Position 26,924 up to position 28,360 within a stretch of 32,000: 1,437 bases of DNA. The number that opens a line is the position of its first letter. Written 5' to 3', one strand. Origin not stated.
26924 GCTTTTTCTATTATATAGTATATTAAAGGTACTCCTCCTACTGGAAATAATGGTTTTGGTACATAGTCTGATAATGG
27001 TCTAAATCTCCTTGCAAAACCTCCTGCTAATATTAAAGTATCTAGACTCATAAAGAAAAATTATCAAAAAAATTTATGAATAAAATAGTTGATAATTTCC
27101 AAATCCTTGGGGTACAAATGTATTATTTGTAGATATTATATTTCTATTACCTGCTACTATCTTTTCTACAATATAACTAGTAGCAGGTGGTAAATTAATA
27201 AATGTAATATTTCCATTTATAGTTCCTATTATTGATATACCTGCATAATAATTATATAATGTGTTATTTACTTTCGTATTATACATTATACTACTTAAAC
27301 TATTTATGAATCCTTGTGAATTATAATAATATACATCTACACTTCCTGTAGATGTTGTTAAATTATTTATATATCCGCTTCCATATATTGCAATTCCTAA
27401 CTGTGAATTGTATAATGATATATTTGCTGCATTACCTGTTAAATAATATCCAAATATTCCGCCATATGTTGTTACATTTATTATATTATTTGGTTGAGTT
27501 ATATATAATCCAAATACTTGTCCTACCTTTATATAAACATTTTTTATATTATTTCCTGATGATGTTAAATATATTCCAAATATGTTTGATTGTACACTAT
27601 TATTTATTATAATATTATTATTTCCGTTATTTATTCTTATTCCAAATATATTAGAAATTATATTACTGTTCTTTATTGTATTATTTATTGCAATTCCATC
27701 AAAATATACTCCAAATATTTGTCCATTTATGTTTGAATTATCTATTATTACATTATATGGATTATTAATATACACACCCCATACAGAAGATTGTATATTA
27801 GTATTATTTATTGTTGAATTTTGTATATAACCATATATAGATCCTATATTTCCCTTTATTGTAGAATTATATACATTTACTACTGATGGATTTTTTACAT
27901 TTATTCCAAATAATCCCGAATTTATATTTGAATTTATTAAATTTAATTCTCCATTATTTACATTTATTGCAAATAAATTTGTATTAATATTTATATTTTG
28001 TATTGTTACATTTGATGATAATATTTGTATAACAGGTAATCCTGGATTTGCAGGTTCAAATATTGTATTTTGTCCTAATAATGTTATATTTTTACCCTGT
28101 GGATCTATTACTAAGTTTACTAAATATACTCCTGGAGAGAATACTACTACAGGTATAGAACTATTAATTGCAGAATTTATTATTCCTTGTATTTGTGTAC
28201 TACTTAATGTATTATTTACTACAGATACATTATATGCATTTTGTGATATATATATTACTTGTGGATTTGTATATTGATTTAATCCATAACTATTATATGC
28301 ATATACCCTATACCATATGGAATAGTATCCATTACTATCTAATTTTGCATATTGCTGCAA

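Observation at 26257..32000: Candidate cell-surface / host-contact locus: filament platform, pilin-like protein, giant beta-helix protein and sugar activation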

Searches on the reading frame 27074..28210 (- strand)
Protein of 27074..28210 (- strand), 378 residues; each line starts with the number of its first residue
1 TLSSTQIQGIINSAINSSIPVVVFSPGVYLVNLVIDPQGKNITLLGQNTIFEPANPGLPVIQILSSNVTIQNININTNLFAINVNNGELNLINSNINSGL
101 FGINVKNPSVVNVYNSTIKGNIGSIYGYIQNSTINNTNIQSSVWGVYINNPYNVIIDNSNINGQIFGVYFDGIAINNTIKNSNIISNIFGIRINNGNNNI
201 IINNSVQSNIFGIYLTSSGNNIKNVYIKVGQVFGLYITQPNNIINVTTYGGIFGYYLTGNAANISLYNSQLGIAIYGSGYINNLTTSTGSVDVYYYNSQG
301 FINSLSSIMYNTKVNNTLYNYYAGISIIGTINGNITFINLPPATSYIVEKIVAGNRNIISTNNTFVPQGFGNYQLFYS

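Call 84: search_protein_families(library=pfam, proteins=[window:27074-28210:-], max_evalue=0.01)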
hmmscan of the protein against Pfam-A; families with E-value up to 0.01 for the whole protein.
window:27074-28210:- (378 aa): 1 family
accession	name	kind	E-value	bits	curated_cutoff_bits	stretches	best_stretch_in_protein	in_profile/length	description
PF13229.12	Beta_helix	-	1.3e-06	28.6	25.9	2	132-270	11-157/158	Right handed beta helix region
